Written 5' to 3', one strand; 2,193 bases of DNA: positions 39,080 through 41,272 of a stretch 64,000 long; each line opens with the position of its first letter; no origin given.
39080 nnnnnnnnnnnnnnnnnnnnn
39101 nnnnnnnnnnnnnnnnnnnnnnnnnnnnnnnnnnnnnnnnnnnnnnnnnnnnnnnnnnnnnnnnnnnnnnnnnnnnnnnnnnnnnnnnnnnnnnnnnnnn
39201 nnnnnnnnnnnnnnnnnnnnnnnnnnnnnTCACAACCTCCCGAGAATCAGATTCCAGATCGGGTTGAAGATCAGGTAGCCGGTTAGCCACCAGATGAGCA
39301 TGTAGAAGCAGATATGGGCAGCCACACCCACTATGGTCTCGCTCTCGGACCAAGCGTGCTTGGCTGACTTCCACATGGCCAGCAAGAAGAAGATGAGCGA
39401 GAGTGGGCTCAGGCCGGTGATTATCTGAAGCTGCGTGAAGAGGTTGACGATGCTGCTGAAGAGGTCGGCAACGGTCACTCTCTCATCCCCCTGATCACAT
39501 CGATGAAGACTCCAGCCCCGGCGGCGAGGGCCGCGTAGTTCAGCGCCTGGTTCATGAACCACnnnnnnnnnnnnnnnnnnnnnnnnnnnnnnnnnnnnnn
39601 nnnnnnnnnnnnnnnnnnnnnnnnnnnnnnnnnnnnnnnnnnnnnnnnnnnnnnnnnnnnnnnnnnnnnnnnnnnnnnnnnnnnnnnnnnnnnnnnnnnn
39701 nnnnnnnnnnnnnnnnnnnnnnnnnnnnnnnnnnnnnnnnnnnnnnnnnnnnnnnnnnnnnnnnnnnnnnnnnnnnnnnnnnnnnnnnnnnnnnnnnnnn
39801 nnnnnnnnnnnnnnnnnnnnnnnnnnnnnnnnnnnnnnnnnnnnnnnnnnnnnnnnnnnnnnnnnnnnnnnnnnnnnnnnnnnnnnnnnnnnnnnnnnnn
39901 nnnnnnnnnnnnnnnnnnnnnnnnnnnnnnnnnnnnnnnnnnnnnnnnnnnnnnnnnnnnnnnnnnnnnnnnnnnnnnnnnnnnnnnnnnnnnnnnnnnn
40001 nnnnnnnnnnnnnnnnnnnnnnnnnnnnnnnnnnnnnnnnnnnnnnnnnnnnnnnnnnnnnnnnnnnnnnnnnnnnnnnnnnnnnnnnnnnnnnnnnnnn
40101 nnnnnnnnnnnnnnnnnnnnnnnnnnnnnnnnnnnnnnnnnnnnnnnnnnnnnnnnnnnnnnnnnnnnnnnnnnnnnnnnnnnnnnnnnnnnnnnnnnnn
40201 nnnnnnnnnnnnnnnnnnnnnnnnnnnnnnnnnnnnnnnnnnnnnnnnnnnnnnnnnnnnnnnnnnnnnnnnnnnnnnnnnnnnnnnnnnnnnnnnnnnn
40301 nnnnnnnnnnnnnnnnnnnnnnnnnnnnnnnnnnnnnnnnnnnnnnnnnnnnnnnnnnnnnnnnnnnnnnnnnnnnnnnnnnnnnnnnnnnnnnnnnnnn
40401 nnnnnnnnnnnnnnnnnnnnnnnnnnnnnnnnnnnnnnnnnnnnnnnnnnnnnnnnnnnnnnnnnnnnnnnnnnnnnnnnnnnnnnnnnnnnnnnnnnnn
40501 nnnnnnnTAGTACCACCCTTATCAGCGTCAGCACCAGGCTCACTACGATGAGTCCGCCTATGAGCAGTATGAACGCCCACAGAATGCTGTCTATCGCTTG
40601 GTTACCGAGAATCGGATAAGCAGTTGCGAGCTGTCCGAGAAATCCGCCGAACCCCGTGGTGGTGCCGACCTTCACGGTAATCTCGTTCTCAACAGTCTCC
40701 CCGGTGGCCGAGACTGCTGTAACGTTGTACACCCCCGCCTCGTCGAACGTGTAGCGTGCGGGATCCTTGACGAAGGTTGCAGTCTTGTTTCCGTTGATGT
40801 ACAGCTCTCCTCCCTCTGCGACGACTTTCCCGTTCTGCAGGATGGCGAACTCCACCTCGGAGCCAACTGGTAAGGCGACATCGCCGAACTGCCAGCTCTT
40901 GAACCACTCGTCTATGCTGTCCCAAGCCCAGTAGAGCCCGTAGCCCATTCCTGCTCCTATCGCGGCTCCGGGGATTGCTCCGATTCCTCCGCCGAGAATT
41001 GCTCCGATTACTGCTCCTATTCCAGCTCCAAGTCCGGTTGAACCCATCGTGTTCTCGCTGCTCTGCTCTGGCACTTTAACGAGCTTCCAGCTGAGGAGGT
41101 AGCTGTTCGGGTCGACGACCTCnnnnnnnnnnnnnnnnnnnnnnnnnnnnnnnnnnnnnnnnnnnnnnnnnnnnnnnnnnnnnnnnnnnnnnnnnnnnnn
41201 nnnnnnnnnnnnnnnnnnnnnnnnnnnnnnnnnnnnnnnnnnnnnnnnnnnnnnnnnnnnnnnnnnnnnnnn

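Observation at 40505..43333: Spike-like protein with a glycine zipper and aromatic loops: possible novel fusogen or membrane-inserting adhesin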

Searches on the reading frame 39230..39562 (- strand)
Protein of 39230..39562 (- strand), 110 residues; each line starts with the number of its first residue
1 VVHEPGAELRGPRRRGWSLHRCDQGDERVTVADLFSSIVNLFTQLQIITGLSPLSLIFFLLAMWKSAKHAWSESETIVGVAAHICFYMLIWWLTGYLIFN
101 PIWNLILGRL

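Call 6: search_protein_families(library=pfam, proteins=[window:39230-39562:-], max_evalue=0.1)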
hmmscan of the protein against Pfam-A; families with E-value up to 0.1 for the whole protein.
window:39230-39562:- (110 aa): 1 family
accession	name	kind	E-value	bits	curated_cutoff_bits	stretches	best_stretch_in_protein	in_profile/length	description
PF00695.24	vMSA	-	0.014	14.8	29.1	1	31-76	387-432/447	Major surface antigen from hepadnavirus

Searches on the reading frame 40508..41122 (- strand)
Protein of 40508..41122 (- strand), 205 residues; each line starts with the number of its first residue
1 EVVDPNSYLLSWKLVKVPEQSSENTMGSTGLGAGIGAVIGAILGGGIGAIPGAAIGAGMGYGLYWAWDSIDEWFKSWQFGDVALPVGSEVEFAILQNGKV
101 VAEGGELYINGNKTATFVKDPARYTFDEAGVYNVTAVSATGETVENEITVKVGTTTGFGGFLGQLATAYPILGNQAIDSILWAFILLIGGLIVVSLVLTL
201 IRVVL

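Call 95: predict_structure(alignment_id=A3)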
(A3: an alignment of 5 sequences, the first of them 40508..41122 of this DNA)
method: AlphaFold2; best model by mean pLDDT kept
length: 205 residues; sequences in the alignment: 5
mean_pLDDT: 55.9   pTM: 0.52
mean pLDDT of the five models: 55.9, 55.4, 53.4, 52.6, 48.0
residues with pLDDT >= 90: 0; 70-90: 48; 50-70: 56; < 50: 101
segments of 3 or more residues with pLDDT < 50: 19-73, 156-160, 166-186, 188-205
pLDDT, mean of each block of 10 residues (from residue 1): 59 63 38 41 39 40 43 57 66 75 74 72 78 75 66 54 50 42 48 44 44
secondary structure, 60 per line:
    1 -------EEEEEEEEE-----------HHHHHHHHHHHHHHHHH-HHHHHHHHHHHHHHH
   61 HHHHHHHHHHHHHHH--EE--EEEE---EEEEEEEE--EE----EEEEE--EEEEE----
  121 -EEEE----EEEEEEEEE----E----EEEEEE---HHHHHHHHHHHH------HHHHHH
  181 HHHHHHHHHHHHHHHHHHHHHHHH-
elements in order: E8-16 H28-44 H46-75 E82-85 E89-96 E105-109 E112-116 E122-125 E130-138 E148-153 H157-168 H175-204

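Call 116: fold_search(model_id=the predicted structure, library=pdb)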
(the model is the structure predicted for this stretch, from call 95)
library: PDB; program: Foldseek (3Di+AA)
matches with E <= 10: 1563; with E <= 0.001: 0
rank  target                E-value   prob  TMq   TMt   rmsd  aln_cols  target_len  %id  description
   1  6e57_A                1.5e-03  1.00  0.27  0.15   3.9        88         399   18  Bacteroides ovatus mixed-linkage glucan utilization locus (MLGUL) SGBP-B in complex with mixed-linkage heptasaccharide (released 2019-05-29)
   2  6e57_C                2.6e-03  1.00  0.26  0.15   3.9        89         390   19  Bacteroides ovatus mixed-linkage glucan utilization locus (MLGUL) SGBP-B in complex with mixed-linkage heptasaccharide (released 2019-05-29)
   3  6e57_D                3.3e-03  1.00  0.26  0.15   3.8        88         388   18  Bacteroides ovatus mixed-linkage glucan utilization locus (MLGUL) SGBP-B in complex with mixed-linkage heptasaccharide (released 2019-05-29)
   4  2p9r_B                3.3e-03  0.98  0.23  0.40   4.6        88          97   19  Human alpha2-macroglogulin is composed of multiple domains, as predicted by homology with complement component C3 (released 2007-08-21)
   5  1epf_B                3.5e-03  0.98  0.24  0.25   4.9        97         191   16  CRYSTAL STRUCTURE OF THE TWO N-TERMINAL IMMUNOGLOBULIN DOMAINS OF THE NEURAL CELL ADHESION MOLECULE (NCAM) (released 2000-10-09)
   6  2oxh_A                3.7e-03  0.99  0.23  0.38   8.0        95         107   16  The SOXYZ Complex of Paracoccus Pantotrophus (released 2007-05-22)
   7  3pdd                  4.2e-03  1.00  0.27  0.29   4.7        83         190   20  Structures of Clostridium thermocellum CbhA fibronectin(III)-like modules (released 2011-11-23)
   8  3idu_B                5.0e-03  0.99  0.21  0.35   6.7        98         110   22  Crystal Structure of the CARDB domain of the PF1109 protein in complex with di-metal ions from Pyrococcus furiosus, No (released 2009-08-04)
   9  9flw_A                5.3e-03  0.99  0.26  0.12   4.2        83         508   23  CryoEM structure of the fragment-6 (3571-4078) in the grappling hook protein A (GhpA) in the bacterium Aureispira sp.  (released 2024-10-16)
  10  6e57_B                5.7e-03  1.00  0.26  0.15   4.2        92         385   17  Bacteroides ovatus mixed-linkage glucan utilization locus (MLGUL) SGBP-B in complex with mixed-linkage heptasaccharide (released 2019-05-29)
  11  4jrw_A                5.7e-03  1.00  0.25  0.51   4.5        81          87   20  Crystal structure of Clostridium histolyticum colg collagenase PKD domain 2 at 1.6 Angstrom resolution (released 2014-05-21)
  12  7uww_B                6.0e-03  1.00  0.27  0.10   3.7        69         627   20  Sas6 with alpha-cyclodextrin (released 2023-06-14)
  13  1v8h_A                6.4e-03  0.97  0.21  0.34   8.0        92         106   18  Crystal structure of TT0351 protein from Thermus thermophilus HB8 (released 2005-01-18)
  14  4tn9_A                6.8e-03  0.99  0.25  0.51   4.5        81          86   20  Crystal structure of Clostridium histolyticum ColG collagenase polycystic kidney disease-like domain at 1.4 Angstrom r (released 2015-03-11)
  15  3idu_A                6.8e-03  0.99  0.23  0.37   6.3        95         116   22  Crystal Structure of the CARDB domain of the PF1109 protein in complex with di-metal ions from Pyrococcus furiosus, No (released 2009-08-04)
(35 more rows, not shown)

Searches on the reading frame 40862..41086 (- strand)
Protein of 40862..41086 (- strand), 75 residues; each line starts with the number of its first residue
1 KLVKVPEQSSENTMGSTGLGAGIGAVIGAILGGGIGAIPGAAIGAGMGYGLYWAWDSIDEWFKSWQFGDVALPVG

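Call 74: search_protein_families(library=pfam, proteins=[window:40862-41086:-], max_evalue=1)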
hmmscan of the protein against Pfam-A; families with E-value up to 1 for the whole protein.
seq(75 aa): 7 families
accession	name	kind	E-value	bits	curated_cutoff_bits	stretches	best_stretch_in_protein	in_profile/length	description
PF13441.11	Gly-zipper_YMGG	-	7.2e-06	26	28.9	1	12-49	2-40/45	YMGG-like Gly-zipper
PF21724.2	DUF6861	-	1.4e-05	25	28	1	12-49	42-78/194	Family of unknown function (DUF6861)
PF13436.11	Gly-zipper_OmpA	-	0.0067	16.6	27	1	15-48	2-36/44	Glycine-zipper domain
PF13488.11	Gly-zipper_Omp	-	0.0082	16.5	25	1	17-49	3-36/46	Glycine zipper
PF11282.13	DUF3082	-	0.093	13.4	25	1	37-64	6-33/80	Protein of unknown function (DUF3082)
PF20721.2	C19orf12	-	0.21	11.8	30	1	14-49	42-77/163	C19orf12-like protein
PF11759.13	KRTAP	-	0.5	11.4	21.1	1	15-52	17-51/59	Keratin-associated matrix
